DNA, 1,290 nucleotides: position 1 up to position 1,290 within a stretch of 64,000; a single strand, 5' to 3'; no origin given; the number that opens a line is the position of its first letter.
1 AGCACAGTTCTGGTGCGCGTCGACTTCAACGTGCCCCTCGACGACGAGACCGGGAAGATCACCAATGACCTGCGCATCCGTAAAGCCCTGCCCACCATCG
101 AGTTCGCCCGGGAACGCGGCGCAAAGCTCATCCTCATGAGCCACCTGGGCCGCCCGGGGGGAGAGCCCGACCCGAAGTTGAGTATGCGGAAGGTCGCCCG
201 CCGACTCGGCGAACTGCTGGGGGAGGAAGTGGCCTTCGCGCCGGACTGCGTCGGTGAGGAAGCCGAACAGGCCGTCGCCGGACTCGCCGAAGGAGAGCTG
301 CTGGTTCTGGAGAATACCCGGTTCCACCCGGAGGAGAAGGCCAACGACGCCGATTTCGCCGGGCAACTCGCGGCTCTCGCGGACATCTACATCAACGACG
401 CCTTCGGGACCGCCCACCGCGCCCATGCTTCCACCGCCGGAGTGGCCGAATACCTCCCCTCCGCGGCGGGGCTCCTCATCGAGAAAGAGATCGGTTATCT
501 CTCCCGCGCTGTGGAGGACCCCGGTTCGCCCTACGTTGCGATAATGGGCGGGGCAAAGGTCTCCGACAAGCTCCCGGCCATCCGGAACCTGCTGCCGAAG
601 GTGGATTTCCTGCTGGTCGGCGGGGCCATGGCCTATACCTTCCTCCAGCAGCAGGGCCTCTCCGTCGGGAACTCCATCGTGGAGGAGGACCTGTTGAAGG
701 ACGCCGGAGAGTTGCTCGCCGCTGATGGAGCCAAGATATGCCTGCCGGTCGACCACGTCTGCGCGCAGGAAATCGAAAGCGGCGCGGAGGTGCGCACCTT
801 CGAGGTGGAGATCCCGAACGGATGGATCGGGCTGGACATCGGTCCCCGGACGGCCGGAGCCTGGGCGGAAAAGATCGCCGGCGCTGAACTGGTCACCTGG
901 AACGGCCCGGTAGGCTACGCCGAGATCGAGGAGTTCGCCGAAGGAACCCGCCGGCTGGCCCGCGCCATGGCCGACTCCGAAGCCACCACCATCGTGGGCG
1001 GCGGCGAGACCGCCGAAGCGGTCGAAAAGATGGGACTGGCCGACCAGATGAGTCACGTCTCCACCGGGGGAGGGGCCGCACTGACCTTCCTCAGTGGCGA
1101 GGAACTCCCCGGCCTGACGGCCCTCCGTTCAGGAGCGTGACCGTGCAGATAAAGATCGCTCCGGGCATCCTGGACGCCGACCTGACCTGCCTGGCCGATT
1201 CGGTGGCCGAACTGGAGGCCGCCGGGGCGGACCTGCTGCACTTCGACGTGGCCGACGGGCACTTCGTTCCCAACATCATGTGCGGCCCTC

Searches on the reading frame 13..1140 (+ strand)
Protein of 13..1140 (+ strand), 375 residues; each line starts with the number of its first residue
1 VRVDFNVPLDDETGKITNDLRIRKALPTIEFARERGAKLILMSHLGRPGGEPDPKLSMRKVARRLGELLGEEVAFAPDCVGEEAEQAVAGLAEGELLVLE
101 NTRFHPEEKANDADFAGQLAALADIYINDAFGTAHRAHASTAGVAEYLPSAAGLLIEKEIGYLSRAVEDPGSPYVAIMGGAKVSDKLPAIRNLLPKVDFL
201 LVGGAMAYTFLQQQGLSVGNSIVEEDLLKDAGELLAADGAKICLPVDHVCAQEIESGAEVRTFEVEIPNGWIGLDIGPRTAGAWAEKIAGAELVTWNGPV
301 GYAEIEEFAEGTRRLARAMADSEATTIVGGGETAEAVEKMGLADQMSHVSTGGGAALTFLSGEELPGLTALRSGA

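Call 42: search_protein_families(library=pfam, proteins=[window:13-1140:+], max_evalue=0.00001)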
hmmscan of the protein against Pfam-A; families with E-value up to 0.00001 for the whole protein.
window:13-1140:+ (375 aa): 1 family
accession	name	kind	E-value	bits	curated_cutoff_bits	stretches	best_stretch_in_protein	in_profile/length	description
PF00162.24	PGK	-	2.6e-144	481.3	27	1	1-363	13-379/379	Phosphoglycerate kinase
